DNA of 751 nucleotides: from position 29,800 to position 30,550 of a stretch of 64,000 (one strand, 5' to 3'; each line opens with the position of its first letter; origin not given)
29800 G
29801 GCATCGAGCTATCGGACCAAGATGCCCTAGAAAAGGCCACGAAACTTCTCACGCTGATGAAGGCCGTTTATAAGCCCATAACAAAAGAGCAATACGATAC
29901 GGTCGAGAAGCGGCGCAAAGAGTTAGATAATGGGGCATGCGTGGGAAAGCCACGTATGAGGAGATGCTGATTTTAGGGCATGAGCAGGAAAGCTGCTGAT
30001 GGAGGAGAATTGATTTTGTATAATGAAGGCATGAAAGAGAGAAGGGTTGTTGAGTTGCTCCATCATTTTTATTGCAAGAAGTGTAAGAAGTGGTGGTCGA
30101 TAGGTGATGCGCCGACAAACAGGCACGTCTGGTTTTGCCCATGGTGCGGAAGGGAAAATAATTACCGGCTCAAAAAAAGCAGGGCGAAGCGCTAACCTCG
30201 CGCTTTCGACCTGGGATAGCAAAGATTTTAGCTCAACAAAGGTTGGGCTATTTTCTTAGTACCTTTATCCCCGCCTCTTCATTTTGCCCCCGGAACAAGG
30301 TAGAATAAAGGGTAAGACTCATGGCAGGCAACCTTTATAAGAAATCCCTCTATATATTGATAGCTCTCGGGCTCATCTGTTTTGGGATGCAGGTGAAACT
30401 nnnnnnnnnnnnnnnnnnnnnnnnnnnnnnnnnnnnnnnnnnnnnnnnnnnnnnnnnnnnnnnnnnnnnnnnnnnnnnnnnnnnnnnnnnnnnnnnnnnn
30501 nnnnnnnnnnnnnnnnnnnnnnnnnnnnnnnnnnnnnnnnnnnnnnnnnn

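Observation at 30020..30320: Recurrent intergenic module: duplicated 54-aa zinc-ribbon gene + covarying hairpin + intrinsic terminator + promoter, delimiting each surface-protein cassette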

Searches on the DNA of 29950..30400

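Call 69: search_rna_families(source=window, start=29950, end=30400, threshold=evalue, max_evalue=1)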
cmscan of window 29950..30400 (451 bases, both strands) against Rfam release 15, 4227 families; matches with E-value up to 1: 1.
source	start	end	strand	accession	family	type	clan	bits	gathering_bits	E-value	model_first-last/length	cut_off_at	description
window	30152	30254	+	RF02766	Ysr49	Gene; sRNA;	-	18.1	95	0.4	1-124/124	no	Yersinia sRNA 49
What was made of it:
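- On Structured RNA under selection (Rfam-type family): The best hit at E<=1 is Ysr49 at 18 bits against a 95-bit cut-off (call 69).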

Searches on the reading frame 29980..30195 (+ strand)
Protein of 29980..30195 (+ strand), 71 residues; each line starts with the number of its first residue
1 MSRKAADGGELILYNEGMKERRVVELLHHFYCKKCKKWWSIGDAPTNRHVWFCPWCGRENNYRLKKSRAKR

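Call 28: find_encoding_contigs(protein=window:29980-30195:+, flank=10000, max_places=10)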
Protein window:29980-30195:+ (71 aa): no gene with exactly this product is on record in the collection.

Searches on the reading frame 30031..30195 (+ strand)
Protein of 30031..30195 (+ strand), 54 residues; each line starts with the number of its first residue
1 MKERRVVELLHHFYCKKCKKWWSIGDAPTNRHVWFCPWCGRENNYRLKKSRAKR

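Call 16: search_protein_families(library=pfam, proteins=[window:30031-30195:+], max_evalue=0.1)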
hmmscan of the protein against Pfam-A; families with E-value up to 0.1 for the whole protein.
window:30031-30195:+ (54 aa): 8 families
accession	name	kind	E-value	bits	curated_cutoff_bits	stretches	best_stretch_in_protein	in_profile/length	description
PF17283.8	Zn_ribbon_SprT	-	0.0026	18.2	28.1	1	33-48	4-19/38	SprT-like zinc ribbon domain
PF25164.1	CoiA_N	-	0.0042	17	26.3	0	11-20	16-25/50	Competence protein CoiA, N-terminal domain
PF19134.6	DUF5817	-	0.017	15.6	31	1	15-49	6-37/57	Domain of unknown function (DUF5817)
PF14205.11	Cys_rich_KTR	-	0.027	14.7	25.5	0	13-20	28-35/54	Cysteine-rich KTR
PF07754.17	HVO_2753_ZBP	-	0.031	14.5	33.2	1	30-52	12-35/46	Small zinc finger protein HVO_2753-like, Zn-binding pocket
PF14803.11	Zn_ribbon_Nudix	-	0.032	14.6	25.6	0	35-48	2-15/34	Nudix N-terminal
PF01155.25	HypA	-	0.044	14.2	28.9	1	11-43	69-96/112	Hydrogenase/urease nickel incorporation, metallochaperone, hypA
PF00653.27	BIR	-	0.063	14.2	22.9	1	13-39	40-66/70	Inhibitor of Apoptosis domain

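Call 24: find_homologous_proteins(query=window:30031-30192:+, max_evalue=0.01)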
Query seq(54 aa): no candidate shares three 5-residue words with the query. No homologue found.
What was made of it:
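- Tried and rejected: Word-index protein search with the zinc-ribbon protein found nothing (call 24).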

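Call 25: find_encoding_contigs(protein=window:30031-30195:+, flank=10000, max_places=10)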
Protein window:30031-30195:+ (54 aa): no gene with exactly this product is on record in the collection.

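Call 30: find_related_loci(query=A2, collection=genome_contigs, flank=10000)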
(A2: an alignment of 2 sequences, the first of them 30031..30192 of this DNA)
Query A2 (54 aa) in genome_contigs; peptide patterns used: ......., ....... (x = any residue, [..] = any of these).
177 stretches matched a pattern; 2 encode a relative of the query (tblastn E <= 1e-3); 2 distinct loci.
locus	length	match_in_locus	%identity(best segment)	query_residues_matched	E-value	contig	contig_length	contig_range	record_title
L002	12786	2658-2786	72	4-46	1e-19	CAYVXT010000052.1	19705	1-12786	MAG TPA_asm: uncultured Candidatus Saccharibacteria bacterium isolate binchicken_co200_56 genome assembly, contig: k141_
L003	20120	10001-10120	68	4-43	2e-17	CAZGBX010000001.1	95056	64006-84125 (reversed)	MAG TPA_asm: Candidatus Woesearchaeota archaeon isolate SRP200020_co3_152 genome assembly, contig: NODE_252_length_95056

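Call 39: find_related_loci(query=A3, collection=metagenome_contigs, flank=6000)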
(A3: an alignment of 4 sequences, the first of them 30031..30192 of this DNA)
Query A3 (54 aa) in metagenome_contigs; peptide patterns used: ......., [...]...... (x = any residue, [..] = any of these).
600 stretches matched a pattern (row limit reached: there are more); 106 encode a relative of the query (tblastn E <= 1e-3); the best 80 are kept; 80 distinct loci.
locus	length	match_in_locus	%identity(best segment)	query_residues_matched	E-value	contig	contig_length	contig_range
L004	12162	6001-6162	56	1-54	3e-19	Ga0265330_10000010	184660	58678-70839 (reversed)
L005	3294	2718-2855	61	1-46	3e-18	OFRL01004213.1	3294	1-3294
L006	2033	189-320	64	2-45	8e-18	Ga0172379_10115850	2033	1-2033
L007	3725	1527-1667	62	3-49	2e-17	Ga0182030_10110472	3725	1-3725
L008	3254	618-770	57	1-51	2e-17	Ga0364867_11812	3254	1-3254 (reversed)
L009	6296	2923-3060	58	3-50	3e-17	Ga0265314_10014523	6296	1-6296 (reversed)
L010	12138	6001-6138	61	4-49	4e-17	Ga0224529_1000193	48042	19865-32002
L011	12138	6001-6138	61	4-49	4e-17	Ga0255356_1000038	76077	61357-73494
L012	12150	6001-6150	52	2-51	9e-17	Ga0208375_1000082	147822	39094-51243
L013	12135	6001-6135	60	2-46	1e-16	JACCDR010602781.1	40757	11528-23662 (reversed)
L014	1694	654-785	61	2-45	1e-16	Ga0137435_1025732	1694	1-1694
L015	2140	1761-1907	57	1-49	1e-16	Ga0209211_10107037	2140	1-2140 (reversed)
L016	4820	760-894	60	1-45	2e-16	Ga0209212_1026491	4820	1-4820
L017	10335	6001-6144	52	5-52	2e-16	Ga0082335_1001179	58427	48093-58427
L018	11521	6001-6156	57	1-53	3e-16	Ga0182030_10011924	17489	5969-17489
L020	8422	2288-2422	56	2-46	7e-16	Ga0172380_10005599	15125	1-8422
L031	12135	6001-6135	53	4-48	2e-14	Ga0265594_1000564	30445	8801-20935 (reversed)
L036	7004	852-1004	49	4-54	6e-14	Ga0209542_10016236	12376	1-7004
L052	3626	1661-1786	57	7-48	5e-13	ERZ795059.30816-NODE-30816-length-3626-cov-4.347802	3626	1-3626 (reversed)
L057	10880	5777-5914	46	1-46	2e-12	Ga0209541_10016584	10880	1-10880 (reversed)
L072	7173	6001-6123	51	7-46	7e-11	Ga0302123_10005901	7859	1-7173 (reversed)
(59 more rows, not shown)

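Call 40: find_related_loci(query=A3, collection=viral_contigs, flank=6000)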
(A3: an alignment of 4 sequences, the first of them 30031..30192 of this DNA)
Query A3 (54 aa) in viral_contigs; peptide patterns used: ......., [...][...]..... (x = any residue, [..] = any of these).
246 stretches matched a pattern; 18 encode a relative of the query (tblastn E <= 1e-3); 18 distinct loci.
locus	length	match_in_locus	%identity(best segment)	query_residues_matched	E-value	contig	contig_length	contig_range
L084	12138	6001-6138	54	5-50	8e-15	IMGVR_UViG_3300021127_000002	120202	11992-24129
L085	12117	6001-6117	59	7-44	9e-13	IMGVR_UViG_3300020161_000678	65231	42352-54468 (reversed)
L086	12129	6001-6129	56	8-46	2e-12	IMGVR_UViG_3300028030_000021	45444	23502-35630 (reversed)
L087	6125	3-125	51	7-46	2e-11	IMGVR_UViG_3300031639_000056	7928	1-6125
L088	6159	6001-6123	51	7-46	3e-11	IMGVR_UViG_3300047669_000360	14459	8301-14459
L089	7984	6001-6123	51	7-46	2e-11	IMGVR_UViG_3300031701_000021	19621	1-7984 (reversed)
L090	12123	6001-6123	51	7-46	4e-11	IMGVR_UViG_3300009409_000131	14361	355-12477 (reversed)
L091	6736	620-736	51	7-44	1e-10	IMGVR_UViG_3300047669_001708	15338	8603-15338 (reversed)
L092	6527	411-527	51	7-44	2e-10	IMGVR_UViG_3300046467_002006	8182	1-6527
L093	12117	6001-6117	51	7-42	1e-9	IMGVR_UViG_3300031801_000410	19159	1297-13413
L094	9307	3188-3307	51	7-43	1e-9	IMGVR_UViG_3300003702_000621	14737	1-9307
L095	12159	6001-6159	41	4-54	1e-9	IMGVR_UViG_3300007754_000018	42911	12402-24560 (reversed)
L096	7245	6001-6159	41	4-54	1e-9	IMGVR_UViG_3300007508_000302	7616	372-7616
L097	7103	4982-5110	42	7-45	3e-9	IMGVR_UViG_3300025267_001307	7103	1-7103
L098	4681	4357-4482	45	7-45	6e-9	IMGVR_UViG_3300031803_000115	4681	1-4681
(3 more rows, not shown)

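Call 47: search_protein_families(library=pfam, proteins=[L012:2997-5519:+, L013:2875-5322:+, L020:2483-3019:+, L031:5585-6013:+, L072:5747-5998:+, L072:5310-5747:+, L093:5319-5999:+, L013:1852-2865:+], max_evalue=0.001)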
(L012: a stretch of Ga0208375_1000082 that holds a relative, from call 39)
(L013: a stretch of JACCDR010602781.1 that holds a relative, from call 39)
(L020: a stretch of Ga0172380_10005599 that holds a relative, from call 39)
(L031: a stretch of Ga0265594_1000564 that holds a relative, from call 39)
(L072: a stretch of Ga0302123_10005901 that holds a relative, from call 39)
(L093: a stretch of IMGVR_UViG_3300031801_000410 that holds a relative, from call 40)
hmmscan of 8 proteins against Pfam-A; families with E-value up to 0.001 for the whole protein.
L012:2997-5519:+ (840 aa): 5 families
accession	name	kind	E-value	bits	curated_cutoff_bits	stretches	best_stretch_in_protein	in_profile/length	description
PF07517.20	SecA_DEAD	-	7.8e-121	403.2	24.6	1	5-421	2-289/290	SecA DEAD-like domain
PF21090.3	P-loop_SecA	-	2.1e-74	250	27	2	439-539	3-103/205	SecA P-loop domain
PF07516.18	SecA_SW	-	2.6e-45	155.4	26.7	2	680-775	106-199/200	SecA Wing and Scaffold domain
PF01043.26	SecA_PP_bind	-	3.8e-36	124.5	23.5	1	260-378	4-110/110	SecA preprotein cross-linking domain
PF00271.37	Helicase_C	-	0.00072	20.2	23.5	0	465-538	11-86/110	Helicase conserved C-terminal domain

L013:2875-5322:+ (815 aa): 5 families
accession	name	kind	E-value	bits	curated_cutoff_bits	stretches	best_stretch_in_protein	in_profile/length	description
PF07517.20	SecA_DEAD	-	7.3e-123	409.9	24.6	1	10-422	6-289/290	SecA DEAD-like domain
PF21090.3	P-loop_SecA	-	9.1e-78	261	27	2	438-539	1-102/205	SecA P-loop domain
PF07516.18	SecA_SW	-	3.4e-45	155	26.7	2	687-772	114-197/200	SecA Wing and Scaffold domain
PF01043.26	SecA_PP_bind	-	4.5e-39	133.9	23.5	1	271-379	2-110/110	SecA preprotein cross-linking domain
PF02810.21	SEC-C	-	3.3e-10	40.1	20.4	1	797-815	1-19/19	SEC-C motif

L020:2483-3019:+ (178 aa): 1 family
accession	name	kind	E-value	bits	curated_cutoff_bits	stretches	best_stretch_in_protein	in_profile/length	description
PF00293.34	NUDIX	-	5.6e-15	56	21.1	1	8-134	3-132/134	NUDIX domain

L031:5585-6013:+ (142 aa): 1 family
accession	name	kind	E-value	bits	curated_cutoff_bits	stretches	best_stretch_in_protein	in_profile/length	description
PF00293.34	NUDIX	-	5.8e-14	52.7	21.1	1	8-96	3-106/134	NUDIX domain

L072:5747-5998:+ (83 aa): 0 families

L072:5310-5747:+ (145 aa): 0 families

L093:5319-5999:+ (226 aa): 1 family
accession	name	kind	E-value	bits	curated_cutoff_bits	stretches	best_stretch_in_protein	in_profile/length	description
PF09116.15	gp45-slide_C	-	1.6e-09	38.2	25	1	121-223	2-105/105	gp45 sliding clamp, C terminal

L013:1852-2865:+ (337 aa): 2 families
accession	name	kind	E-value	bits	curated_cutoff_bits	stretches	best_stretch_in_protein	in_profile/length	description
PF01565.28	FAD_binding_4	-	1.2e-22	80.5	26.4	1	23-143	2-130/139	FAD binding domain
PF02873.21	MurB_C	-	1.4e-18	67.3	27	1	213-336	2-98/99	UDP-N-acetylenolpyruvoylglucosamine reductase, C-terminal domain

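Call 48: search_protein_representatives(alignment_id=A2)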
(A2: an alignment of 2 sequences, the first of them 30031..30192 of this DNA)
Query: 2 sequences, 54 profile positions. Proteins with E-value up to 0.001 (for the whole library): 526; up to 1e-10: 91; up to 1e-30: 0. The best 150 are listed.
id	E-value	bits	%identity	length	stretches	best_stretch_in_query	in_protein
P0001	1.1e-20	89.2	-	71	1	1-51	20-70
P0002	2.6e-19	84.8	-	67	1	1-47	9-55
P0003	1.9e-18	82.1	-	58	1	2-50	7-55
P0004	3.0e-18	81.5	-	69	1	5-50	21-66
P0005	6.6e-18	80.4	-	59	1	1-50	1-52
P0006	1.1e-16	76.5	-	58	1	5-45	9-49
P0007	3.0e-16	75.0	-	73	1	5-48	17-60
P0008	6.4e-16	74.0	-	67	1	2-45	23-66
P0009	1.6e-15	72.8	-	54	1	3-49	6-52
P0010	2.9e-15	71.9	-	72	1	5-45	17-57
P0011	3.7e-15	71.5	-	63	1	4-42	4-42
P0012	4.2e-15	71.4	-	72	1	6-45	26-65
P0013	4.3e-15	71.3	-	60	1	3-43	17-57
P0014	6.1e-15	70.9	-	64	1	8-46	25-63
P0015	6.7e-15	70.7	-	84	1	5-50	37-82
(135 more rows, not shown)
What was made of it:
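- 526 cluster representatives at E<=1e-3 (call 48).
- Tried and rejected: The exhaustive HMM search was needed (call 48).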

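Call 51: search_protein_families(library=pfam, alignment_id=A4, max_evalue=0.01)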
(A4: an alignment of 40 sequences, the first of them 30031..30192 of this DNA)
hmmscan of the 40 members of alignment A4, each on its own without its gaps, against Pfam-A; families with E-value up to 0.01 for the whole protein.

A. member 1, window:30031-30192:+ (54 aa): 2 families
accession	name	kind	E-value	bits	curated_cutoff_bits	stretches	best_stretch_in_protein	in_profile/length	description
PF17283.8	Zn_ribbon_SprT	-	0.0026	18.2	28.1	0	33-48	4-19/38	SprT-like zinc ribbon domain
PF25164.1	CoiA_N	-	0.0042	17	26.3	0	11-20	16-25/50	Competence protein CoiA, N-terminal domain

B. families by the number of members that match (of 40 scanned): 25 families
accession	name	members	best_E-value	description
PF19134.6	DUF5817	15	0.0006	Domain of unknown function (DUF5817)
PF25206.1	DUF7836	7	1.5e-06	Domain of unknown function (DUF7836)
PF09723.15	Zn_ribbon_8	5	0.0014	Zinc ribbon domain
PF07754.17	HVO_2753_ZBP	4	7.5e-06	Small zinc finger protein HVO_2753-like, Zn-binding pocket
PF25164.1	CoiA_N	4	4.3e-05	Competence protein CoiA, N-terminal domain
PF10122.14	Zn_ribbon_Com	4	0.0016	Mu-like prophage protein Com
PF24859.1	FdhE_central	3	0.0015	FdhE, central domain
PF14803.11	Zn_ribbon_Nudix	2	0.00097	Nudix N-terminal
PF07191.17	Zn_ribbon_6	2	0.0034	Double zinc ribbon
PF23451.1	Zn_ribbon_PaaD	2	0.0047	PaaD zinc beta ribbon domain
PF25287.1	zf-B_box_Trim66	1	0.00058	Trim66, B-box zinc-binding domain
PF23137.1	HVO_0758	1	0.0007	HVO_0758 mu-protein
PF20864.3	Zn_ribbon_TEX13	1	0.0021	Putative testis-expressed protein 13C, zinc finger domain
PF17283.8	Zn_ribbon_SprT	1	0.0026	SprT-like zinc ribbon domain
PF16988.10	Vps36-NZF-N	1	0.0035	Vacuolar protein sorting 36 NZF-N zinc-finger domain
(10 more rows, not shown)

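Call 52: search_protein_families(library=ncbifam, alignment_id=A4, max_evalue=0.01)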
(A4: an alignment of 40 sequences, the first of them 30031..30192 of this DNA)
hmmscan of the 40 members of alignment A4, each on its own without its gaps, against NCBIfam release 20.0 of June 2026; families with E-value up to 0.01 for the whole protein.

A. member 1, window:30031-30192:+ (54 aa): 0 families

B. families by the number of members that match (of 40 scanned): 7 families
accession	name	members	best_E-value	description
TIGR02605.1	CxxC_CxxC_SSSS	2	0.0067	FmdB family zinc ribbon protein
NF011481.0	PRK14890.1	1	0.00013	putative Zn-ribbon RNA-binding protein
NF041912.1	HVO_0758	1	0.00071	HVO_0758 family zinc finger protein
TIGR01374.1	soxD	1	0.0013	sarcosine oxidase subunit delta family protein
NF001607.0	PRK00398.1-4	1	0.0026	DNA-directed RNA polymerase subunit P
TIGR02098.1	MJ0042_CXXC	1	0.0032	MJ0042-type zinc finger domain-containing protein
TIGR03831.1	YgiT_finger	1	0.0055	YgiT-type zinc finger protein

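Call 53: search_solved_structures(query=A4, max_evalue=1)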
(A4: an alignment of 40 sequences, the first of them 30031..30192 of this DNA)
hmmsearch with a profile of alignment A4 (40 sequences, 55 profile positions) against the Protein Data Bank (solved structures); distinct sequences matched with E-value up to 1: 56.
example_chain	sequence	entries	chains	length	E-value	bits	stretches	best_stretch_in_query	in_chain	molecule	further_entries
3idv_A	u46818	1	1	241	0.00091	21.7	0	25-51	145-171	Protein disulfide-isomerase A4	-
2pvx_A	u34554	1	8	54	0.0075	18.7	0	32-43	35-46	Rubredoxin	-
3f8u_A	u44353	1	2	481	0.012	18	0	33-47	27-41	Protein disulfide-isomerase A3ERp57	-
7qng_B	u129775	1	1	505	0.014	17.9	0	33-47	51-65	Protein disulfide-isomerase A3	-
9zdh_A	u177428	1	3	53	0.02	17.4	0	32-45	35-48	Rubredoxin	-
2l6y_B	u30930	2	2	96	0.025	17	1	6-26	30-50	LIM domain only 2, linker, LIM domain-binding protein 1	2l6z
1bq8_A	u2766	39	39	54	0.028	16.9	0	32-44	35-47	PROTEIN (RUBREDOXIN) | Rubredoxin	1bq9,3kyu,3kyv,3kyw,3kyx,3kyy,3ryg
2cor_A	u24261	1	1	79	0.029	16.8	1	12-41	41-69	PINCH protein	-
2k16_A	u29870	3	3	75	0.032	16.7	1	15-47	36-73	Transcription initiation factor TFIID subunit 3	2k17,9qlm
6eny_D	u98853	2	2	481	0.033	16.7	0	33-49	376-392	Protein disulfide-isomerase A3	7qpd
9sqm_E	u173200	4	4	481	0.033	16.7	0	33-49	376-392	Protein disulfide-isomerase A3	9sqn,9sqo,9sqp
1brf_A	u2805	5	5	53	0.035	16.6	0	32-44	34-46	PROTEIN (RUBREDOXIN) | RUBREDOXIN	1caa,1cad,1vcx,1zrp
2lxd_A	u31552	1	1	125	0.04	16.4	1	6-26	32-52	Rhombotin-2,LIM domain-binding protein 1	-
1yk5_A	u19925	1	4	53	0.059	15.9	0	32-43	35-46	Rubredoxin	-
3qqc_A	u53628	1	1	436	0.065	15.7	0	25-48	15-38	DNA-directed RNA polymerase subunit b, DNA-directed RNA polymerase subunit a', DNA-directe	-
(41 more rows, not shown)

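Call 74: search_protein_families(library=pfam, proteins=[L009:3097-5064:+, L018:5510-6004:+, L007:1683-2564:+, L052:1793-2692:+, L036:1004-1465:+, L057:5966-6526:+, L013:6225-7508:+, L002:2789-3436:+, L002:1935-2618:+, L072:6319-6630:+], max_evalue=0.001)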
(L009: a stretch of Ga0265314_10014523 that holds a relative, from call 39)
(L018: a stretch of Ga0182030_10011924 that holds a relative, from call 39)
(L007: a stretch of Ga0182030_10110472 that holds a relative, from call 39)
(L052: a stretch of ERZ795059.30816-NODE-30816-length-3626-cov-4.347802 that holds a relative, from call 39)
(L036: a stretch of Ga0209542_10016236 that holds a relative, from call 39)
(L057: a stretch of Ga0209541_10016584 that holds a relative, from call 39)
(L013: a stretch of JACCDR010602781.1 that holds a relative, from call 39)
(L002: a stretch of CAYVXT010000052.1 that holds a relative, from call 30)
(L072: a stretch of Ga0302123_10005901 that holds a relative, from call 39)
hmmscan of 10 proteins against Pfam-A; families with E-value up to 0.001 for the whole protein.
L009:3097-5064:+ (655 aa): 2 families
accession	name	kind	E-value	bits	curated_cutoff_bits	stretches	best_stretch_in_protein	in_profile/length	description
PF00012.26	HSP70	-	2.1e-235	783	20.6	1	4-618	1-598/599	Hsp70 protein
PF06723.19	MreB_Mbl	-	4.4e-17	62.3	27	1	116-385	74-319/327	MreB/Mbl protein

L018:5510-6004:+ (164 aa): 1 family
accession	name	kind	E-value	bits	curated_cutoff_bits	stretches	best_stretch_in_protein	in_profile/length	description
PF01025.24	GrpE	-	1.9e-38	132.2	25.8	1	4-162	4-165/165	GrpE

L007:1683-2564:+ (293 aa): 1 family
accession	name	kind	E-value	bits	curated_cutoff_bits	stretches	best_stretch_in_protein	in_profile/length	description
PF01116.26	F_bP_aldolase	-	2.5e-62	211.4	25.5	1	3-291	2-273/277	Fructose-bisphosphate aldolase class-II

L052:1793-2692:+ (299 aa): 2 families
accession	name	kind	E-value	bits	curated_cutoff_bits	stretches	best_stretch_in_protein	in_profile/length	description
PF13672.11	PP2C_2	-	3.3e-06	27.2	24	1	48-264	12-188/209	Protein phosphatase 2C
PF03456.24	uDENN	-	0.00041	21.2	22.3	0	47-72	8-31/57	uDENN domain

L036:1004-1465:+ (153 aa): 0 families

L057:5966-6526:+ (186 aa): 1 family
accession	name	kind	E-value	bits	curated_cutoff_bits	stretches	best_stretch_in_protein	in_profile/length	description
PF05635.17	23S_rRNA_IVP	-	2.7e-08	34.4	33.8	1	24-92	8-72/106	23S rRNA-intervening sequence protein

L013:6225-7508:+ (427 aa): 4 families
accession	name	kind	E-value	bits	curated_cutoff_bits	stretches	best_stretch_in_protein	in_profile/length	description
PF00113.28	Enolase_C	-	5.5e-126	420.3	21.5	1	141-425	2-294/296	Enolase, C-terminal TIM barrel domain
PF03952.21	Enolase_N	-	1.2e-53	181.3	35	1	4-132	1-131/131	Enolase, N-terminal domain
PF13378.12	MR_MLE_C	-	1.4e-05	25.4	29.4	1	272-391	63-177/219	Enolase C-terminal domain-like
PF07476.17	MAAL_C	-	0.00013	21.6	27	1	301-387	133-220/249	Methylaspartate ammonia-lyase C-terminus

L002:2789-3436:+ (215 aa): 1 family
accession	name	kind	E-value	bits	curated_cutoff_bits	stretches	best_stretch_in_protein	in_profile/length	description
PF09335.16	VTT_dom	-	1e-12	49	33.9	1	34-170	1-122/123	VTT domain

L002:1935-2618:+ (227 aa): 0 families

L072:6319-6630:+ (103 aa): 1 family
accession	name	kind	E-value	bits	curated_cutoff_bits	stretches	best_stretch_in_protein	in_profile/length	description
PF01521.26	Fe-S_biosyn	-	1.1e-05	26.1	26.3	1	2-97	4-109/110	Iron-sulphur cluster biosynthesis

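Call 75: predict_structure(alignment_id=A4)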
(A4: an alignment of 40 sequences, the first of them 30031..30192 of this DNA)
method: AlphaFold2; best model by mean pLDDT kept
length: 54 residues; sequences in the alignment: 40
mean_pLDDT: 83.0   pTM: 0.53
mean pLDDT of the five models: 83.0, 82.1, 82.1, 80.1, 77.5
residues with pLDDT >= 90: 21; 70-90: 24; 50-70: 9; < 50: 0
segments of 3 or more residues with pLDDT < 50: none
pLDDT, mean of each block of 10 residues (from residue 1): 81 91 88 91 77 52
secondary structure, 60 per line:
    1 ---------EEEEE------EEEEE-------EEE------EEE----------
elements in order: E10-14 E21-25 E33-35 E42-44
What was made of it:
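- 30031..30195 (+): Zinc-ribbon gene 1 (54 aa). Its last three codons and stop (AKR-stop) lie in box copy A. AF2 pLDDT 83 with four short strands (call 75).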
